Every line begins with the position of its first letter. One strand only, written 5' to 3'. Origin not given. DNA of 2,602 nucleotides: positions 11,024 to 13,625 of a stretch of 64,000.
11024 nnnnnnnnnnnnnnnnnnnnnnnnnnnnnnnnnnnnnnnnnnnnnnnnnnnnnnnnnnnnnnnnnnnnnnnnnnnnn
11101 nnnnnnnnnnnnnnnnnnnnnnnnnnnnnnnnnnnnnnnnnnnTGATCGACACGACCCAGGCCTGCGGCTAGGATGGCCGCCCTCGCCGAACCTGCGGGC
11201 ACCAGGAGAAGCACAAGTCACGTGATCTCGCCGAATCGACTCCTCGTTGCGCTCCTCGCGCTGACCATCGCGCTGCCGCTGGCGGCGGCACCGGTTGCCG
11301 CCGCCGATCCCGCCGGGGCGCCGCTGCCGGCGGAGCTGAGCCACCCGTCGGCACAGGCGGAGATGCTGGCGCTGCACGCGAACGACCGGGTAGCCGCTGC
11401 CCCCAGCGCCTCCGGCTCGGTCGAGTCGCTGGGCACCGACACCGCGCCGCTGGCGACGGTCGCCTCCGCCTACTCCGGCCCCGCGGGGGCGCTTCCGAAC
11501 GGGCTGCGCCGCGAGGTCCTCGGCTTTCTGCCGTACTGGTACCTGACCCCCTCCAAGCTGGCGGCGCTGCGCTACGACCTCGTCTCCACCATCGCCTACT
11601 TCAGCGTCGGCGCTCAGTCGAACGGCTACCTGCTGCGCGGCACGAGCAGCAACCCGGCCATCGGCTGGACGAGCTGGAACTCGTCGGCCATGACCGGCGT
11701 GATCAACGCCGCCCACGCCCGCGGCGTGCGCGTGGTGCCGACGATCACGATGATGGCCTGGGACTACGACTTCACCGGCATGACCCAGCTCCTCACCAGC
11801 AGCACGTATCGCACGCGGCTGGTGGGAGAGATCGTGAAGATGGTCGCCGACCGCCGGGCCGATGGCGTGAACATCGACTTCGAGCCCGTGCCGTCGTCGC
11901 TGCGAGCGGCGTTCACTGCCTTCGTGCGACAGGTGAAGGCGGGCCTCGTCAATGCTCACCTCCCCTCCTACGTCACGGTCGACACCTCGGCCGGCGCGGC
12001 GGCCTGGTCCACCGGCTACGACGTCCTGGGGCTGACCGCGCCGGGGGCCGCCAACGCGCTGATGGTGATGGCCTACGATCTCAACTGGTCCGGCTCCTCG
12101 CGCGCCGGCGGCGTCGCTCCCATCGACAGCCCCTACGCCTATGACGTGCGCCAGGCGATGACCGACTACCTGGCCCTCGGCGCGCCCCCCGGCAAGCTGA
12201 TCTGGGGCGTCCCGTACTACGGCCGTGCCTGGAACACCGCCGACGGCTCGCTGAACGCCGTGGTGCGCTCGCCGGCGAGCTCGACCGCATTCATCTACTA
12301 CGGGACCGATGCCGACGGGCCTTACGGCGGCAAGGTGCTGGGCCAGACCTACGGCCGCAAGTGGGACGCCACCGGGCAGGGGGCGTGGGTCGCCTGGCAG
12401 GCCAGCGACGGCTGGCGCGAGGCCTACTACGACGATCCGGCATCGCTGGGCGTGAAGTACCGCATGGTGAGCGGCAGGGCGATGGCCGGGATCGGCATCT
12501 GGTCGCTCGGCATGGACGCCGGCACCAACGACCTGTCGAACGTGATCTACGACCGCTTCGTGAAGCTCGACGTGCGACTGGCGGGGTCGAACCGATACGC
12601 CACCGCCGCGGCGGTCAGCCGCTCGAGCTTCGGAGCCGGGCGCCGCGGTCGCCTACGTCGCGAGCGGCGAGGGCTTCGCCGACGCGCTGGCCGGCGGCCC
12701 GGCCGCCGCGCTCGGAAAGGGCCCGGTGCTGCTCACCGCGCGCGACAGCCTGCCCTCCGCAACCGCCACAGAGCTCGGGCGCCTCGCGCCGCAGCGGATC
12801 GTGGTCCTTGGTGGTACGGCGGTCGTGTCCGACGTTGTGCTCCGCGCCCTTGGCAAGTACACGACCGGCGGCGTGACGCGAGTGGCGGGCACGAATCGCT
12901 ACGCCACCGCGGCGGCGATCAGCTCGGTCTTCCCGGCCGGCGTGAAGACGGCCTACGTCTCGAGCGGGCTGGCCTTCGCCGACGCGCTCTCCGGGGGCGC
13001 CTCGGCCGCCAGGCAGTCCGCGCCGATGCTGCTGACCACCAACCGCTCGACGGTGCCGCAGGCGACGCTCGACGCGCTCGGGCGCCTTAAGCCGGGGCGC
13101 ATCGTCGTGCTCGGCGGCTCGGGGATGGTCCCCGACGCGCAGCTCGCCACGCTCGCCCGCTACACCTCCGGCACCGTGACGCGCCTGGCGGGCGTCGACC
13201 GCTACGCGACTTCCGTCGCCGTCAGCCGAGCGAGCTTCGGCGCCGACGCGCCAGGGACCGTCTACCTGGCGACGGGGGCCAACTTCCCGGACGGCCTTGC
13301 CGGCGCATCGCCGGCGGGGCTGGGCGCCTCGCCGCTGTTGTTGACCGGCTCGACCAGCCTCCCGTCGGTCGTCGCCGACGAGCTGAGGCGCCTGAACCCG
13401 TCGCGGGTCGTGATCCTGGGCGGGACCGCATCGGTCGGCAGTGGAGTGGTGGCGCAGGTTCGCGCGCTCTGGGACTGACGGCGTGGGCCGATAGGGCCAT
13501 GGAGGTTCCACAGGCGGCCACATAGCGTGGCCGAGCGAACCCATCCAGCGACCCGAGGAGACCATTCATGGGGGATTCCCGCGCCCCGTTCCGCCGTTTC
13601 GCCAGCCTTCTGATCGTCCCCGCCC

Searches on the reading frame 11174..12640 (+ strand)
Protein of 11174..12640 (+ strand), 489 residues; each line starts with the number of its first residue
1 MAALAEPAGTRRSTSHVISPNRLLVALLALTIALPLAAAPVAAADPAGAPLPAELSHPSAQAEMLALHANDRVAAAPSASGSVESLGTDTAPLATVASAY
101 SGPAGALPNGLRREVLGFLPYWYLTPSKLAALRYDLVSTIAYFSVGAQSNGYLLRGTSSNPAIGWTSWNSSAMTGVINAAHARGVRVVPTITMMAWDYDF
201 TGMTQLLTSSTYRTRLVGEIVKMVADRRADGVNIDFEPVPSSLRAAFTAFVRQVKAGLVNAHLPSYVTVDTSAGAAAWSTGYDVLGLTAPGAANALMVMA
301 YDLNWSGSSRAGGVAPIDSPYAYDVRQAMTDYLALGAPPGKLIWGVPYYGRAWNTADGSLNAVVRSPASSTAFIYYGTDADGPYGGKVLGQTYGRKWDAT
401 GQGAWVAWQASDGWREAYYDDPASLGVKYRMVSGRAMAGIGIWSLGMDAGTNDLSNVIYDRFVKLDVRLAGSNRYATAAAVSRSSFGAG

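Call 41: search_protein_families(library=pfam, proteins=[window:11174-12640:+], max_evalue=0.001)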
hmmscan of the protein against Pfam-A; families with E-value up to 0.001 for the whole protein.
window:11174-12640:+ (489 aa): 1 family
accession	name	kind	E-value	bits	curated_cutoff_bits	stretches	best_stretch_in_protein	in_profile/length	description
PF00704.34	Glyco_hydro_18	-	2.2e-28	100.3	29.6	1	202-448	79-317/317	Glycosyl hydrolases family 18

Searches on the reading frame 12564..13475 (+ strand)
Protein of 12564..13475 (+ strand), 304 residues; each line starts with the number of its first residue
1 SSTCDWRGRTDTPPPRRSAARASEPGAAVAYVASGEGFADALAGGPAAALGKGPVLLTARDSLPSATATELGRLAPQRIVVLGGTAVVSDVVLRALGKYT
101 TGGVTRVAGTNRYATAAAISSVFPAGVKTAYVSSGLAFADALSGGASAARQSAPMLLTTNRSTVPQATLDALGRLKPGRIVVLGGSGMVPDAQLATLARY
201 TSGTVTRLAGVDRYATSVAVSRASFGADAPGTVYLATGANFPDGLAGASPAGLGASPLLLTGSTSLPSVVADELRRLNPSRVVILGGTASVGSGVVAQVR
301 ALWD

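Call 41: search_protein_families(library=pfam, proteins=[window:12564-13475:+], max_evalue=0.001)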
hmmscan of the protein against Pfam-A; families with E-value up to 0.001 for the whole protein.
window:12564-13475:+ (304 aa): 1 family
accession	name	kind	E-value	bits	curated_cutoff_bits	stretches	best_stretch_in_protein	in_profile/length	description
PF04122.17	CW_binding_2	-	4.8e-46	155.6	24.9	3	106-192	1-71/73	Cell wall binding domain 2 (CWB2)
